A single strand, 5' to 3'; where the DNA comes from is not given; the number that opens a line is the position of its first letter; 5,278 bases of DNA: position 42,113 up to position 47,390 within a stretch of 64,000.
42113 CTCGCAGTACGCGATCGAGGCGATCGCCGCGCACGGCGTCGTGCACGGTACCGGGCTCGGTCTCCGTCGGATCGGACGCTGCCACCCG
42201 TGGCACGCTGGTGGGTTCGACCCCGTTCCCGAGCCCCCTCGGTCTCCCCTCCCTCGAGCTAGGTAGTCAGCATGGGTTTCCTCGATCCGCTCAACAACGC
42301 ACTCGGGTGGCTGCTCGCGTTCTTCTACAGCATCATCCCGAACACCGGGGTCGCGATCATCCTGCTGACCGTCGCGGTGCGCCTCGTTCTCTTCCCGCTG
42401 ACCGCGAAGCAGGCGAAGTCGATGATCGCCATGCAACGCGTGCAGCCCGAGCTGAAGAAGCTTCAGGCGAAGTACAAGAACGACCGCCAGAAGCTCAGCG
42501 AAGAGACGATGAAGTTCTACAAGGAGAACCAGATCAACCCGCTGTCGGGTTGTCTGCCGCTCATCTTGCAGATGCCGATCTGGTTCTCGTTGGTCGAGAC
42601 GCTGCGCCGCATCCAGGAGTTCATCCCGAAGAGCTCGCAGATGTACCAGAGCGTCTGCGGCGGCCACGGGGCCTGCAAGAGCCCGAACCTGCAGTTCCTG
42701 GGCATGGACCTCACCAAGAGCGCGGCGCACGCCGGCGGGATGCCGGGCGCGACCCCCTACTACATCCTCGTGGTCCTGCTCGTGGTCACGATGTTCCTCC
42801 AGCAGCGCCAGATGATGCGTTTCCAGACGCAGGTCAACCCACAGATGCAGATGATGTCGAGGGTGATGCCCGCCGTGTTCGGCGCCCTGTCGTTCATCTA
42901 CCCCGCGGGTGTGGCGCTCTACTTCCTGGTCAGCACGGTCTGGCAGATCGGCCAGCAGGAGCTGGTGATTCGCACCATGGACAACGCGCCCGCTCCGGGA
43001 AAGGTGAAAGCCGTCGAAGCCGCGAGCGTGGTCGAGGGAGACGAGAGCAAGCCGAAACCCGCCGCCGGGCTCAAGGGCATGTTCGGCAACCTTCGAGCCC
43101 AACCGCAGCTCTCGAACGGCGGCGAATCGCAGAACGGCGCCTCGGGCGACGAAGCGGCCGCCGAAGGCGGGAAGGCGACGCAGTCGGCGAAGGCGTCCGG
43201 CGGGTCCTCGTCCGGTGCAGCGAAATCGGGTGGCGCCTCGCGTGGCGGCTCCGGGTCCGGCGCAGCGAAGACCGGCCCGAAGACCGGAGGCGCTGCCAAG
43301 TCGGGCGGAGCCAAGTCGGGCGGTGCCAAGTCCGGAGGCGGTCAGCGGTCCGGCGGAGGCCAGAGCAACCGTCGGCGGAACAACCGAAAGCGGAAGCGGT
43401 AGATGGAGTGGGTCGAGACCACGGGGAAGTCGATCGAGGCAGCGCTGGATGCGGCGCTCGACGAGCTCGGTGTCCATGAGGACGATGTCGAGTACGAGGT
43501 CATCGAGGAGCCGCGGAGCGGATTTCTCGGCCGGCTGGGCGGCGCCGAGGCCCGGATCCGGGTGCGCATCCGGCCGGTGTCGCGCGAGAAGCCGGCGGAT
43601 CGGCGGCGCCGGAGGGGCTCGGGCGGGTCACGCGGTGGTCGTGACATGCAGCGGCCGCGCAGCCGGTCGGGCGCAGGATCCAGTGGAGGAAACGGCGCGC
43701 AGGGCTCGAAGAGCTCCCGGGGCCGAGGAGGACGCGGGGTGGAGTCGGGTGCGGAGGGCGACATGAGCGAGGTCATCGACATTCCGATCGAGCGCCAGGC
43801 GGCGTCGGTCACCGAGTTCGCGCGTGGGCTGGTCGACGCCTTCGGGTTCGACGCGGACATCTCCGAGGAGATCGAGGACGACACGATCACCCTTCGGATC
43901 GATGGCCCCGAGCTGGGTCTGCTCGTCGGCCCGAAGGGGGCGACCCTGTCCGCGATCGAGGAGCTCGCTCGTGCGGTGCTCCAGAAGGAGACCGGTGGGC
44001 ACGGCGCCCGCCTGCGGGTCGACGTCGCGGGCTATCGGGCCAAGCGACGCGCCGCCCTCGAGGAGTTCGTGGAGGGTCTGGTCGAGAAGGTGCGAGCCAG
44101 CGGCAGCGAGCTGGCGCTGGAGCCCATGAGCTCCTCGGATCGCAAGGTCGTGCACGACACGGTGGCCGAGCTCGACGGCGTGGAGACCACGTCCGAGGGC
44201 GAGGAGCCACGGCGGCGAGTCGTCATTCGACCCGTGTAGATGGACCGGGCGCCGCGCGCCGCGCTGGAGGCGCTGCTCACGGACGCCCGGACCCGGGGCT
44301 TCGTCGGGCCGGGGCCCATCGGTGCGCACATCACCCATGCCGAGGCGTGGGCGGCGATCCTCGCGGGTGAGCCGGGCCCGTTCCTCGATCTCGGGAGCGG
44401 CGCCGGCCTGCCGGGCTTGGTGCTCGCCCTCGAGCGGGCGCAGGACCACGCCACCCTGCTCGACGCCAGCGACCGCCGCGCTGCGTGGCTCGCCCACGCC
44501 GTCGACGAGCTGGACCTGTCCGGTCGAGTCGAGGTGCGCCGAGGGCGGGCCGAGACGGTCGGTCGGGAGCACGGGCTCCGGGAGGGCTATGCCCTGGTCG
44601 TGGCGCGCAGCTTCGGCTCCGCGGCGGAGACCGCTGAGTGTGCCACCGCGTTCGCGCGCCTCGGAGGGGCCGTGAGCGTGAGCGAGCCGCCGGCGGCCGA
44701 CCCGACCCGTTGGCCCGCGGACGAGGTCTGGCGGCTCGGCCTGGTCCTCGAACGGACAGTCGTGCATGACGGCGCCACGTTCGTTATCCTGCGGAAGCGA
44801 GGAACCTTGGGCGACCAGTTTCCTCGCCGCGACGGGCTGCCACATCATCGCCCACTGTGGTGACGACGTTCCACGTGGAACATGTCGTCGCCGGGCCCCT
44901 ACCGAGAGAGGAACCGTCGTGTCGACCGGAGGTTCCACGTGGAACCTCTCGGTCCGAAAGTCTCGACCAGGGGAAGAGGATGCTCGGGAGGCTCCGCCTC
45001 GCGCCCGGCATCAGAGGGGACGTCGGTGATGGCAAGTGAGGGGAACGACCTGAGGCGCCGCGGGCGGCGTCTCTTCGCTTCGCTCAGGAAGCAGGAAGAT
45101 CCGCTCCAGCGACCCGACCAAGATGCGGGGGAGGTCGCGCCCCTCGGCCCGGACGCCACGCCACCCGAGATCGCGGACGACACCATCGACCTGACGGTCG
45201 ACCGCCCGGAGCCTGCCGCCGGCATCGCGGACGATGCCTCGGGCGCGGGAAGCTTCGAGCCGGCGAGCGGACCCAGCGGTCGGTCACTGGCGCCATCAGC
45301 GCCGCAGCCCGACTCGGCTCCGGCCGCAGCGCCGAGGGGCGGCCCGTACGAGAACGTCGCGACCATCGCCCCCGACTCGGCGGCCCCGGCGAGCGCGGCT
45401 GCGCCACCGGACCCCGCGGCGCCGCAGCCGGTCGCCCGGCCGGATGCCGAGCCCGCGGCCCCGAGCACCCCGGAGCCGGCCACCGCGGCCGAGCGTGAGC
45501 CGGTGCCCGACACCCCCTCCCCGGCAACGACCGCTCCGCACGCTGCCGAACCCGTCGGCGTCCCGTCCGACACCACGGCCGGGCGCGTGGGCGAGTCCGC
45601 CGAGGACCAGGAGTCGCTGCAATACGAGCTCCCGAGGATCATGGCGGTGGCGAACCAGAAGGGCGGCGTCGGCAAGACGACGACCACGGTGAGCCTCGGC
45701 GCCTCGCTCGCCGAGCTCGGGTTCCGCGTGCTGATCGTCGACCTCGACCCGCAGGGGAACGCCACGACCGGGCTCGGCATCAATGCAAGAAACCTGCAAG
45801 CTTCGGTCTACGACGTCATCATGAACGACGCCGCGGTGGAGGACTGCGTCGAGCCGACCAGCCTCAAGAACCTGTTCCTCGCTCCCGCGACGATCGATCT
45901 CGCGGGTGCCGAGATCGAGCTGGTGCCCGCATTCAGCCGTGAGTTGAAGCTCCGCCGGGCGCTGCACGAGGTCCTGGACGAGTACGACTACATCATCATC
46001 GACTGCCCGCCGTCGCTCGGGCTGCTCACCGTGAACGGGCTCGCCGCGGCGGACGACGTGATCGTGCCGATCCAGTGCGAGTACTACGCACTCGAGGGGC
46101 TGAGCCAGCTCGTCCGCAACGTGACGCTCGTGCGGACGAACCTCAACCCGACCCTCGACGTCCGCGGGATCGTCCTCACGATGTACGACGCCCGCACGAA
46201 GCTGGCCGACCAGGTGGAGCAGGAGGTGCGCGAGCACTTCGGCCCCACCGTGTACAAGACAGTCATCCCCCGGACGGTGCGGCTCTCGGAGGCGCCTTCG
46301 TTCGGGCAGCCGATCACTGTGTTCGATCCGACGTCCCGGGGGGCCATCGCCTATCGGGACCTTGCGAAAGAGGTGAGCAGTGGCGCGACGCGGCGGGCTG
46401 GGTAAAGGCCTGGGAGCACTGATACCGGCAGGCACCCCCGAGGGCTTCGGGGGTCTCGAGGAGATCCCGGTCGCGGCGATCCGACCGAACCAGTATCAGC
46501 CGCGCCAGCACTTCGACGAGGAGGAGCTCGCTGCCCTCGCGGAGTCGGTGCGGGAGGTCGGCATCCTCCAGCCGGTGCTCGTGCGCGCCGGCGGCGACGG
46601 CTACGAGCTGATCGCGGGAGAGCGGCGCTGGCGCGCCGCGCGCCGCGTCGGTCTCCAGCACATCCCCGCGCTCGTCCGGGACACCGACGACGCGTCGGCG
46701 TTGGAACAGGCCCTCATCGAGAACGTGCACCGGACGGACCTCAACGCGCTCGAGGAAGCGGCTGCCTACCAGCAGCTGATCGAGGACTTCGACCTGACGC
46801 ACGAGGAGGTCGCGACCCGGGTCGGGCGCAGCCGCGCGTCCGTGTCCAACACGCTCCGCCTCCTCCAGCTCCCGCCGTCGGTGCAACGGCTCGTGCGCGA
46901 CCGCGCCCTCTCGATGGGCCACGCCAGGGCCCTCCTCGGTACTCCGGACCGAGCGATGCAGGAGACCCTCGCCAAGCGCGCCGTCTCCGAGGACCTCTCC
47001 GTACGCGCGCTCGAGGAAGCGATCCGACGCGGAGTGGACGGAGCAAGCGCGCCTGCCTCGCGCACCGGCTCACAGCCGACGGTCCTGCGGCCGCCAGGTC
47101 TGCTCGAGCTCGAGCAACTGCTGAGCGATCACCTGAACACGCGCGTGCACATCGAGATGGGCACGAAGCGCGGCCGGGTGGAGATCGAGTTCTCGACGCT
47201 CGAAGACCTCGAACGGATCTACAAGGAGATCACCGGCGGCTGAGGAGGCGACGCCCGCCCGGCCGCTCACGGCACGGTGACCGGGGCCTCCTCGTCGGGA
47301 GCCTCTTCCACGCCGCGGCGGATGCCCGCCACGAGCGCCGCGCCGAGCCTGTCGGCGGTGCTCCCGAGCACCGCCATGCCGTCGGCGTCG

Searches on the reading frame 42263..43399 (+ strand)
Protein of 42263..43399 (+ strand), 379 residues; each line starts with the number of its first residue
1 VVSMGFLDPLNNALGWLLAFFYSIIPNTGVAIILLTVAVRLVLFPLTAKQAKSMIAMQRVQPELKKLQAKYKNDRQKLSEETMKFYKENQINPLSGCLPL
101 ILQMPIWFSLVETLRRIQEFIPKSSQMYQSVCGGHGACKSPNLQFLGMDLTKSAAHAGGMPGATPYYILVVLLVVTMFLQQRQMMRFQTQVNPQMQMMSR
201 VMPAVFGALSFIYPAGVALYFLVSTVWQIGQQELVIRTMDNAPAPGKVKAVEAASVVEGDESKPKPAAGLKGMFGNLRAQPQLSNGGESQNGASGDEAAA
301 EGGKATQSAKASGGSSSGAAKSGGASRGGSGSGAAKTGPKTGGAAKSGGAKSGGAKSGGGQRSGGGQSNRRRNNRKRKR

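Call 18: search_protein_families(library=pfam, proteins=[window:42263-43399:+], max_evalue=0.0001)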
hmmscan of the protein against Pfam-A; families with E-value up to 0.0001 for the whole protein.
window:42263-43399:+ (379 aa): 1 family
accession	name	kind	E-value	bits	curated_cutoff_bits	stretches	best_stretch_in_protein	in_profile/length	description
PF02096.25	60KD_IMP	-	1.2e-53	181.9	35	1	29-235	2-161/163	60Kd inner membrane protein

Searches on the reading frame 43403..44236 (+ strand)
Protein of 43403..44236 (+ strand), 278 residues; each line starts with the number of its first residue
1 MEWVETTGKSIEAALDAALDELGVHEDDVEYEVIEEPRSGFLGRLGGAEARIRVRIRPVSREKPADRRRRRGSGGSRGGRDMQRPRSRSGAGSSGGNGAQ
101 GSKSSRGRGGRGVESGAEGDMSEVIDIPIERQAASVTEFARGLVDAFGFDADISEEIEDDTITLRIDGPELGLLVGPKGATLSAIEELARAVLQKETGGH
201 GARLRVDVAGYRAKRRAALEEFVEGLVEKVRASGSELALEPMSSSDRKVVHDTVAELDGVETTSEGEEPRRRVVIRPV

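Call 18: search_protein_families(library=pfam, proteins=[window:43403-44236:+], max_evalue=0.0001)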
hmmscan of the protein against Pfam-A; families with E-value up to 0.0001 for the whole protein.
window:43403-44236:+ (278 aa): 3 families
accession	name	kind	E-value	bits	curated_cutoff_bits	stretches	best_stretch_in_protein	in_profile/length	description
PF14804.11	Jag_N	-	3.2e-18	66.3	25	1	7-56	2-50/50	Jag N-terminus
PF01424.28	R3H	-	1e-17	64.4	26.8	1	218-277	2-60/60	R3H domain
PF13083.13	KH_KhpA-B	-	1.2e-08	35.2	32.1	1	136-197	4-66/73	KhpA/KhpB, KH domain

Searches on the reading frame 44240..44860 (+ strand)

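Call 19: search_protein_families(library=pfam, proteins=[window:44240-44860:+], max_evalue=0.0001)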
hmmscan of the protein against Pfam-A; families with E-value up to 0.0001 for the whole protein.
window:44240-44860:+ (207 aa): 1 family
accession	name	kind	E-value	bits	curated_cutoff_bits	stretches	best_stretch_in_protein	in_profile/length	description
PF02527.21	GidB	-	7.1e-18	65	27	1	47-145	51-144/184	rRNA small subunit methyltransferase G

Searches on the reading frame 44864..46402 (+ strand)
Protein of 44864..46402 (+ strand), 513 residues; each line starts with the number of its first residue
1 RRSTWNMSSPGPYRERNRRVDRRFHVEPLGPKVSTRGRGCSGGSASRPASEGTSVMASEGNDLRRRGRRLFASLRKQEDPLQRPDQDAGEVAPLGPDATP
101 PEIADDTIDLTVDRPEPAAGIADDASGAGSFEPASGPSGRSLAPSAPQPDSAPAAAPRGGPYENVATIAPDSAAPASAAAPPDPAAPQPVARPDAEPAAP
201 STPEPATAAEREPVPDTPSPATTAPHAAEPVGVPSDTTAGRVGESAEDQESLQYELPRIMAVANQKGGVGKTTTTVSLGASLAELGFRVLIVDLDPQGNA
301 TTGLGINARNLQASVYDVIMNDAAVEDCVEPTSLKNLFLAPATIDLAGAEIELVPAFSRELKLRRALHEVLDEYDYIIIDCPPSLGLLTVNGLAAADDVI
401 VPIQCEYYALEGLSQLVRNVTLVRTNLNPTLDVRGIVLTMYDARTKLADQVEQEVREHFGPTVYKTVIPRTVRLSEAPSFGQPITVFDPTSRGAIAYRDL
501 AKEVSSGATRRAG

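Call 19: search_protein_families(library=pfam, proteins=[window:44864-46402:+], max_evalue=0.0001)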
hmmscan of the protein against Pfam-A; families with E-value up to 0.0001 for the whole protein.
window:44864-46402:+ (513 aa): 7 families
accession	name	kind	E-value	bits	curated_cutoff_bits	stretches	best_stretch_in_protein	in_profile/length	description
PF13614.12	AAA_31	-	2.6e-66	223.4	27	1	258-432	2-176/177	AAA domain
PF01656.29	CbiA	-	4.2e-28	98.3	25.4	1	261-484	2-125/125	CobQ/CobB/MinD/ParA nucleotide binding domain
PF09140.17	MipZ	-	1.9e-11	44.2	20.7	1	259-414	2-140/262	ATPase MipZ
PF10609.15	ParA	-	3.4e-11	43.5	27.1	1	258-401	4-141/246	NUBPL iron-transfer P-loop NTPase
PF06564.18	CBP_BcsQ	-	6.5e-11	42.6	21.3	1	259-502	3-231/234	Cellulose biosynthesis protein BcsQ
PF00142.24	Fer4_NifH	-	1.5e-09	38.1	25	1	265-506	7-246/271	4Fe-4S iron sulfur cluster binding proteins, NifH/frxC family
PF02374.21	ArsA_ATPase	-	3.9e-07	30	24.3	1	266-383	9-134/305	Anion-transporting ATPase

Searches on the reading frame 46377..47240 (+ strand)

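Call 19: search_protein_families(library=pfam, proteins=[window:46377-47240:+], max_evalue=0.0001)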
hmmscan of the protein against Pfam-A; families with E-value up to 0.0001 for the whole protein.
window:46377-47240:+ (288 aa): 3 families
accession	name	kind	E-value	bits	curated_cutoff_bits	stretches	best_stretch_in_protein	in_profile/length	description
PF17762.8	HTH_ParB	-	2.4e-37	127.6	22.6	1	121-218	2-99/102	ParB HTH domain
PF02195.25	ParB_N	-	6.9e-36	122.6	26.3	1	27-118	3-95/95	ParB N-terminal domain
PF23552.2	ParB_C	-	8e-10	38.5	23.8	1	240-285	3-49/50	ParB dimerisation domain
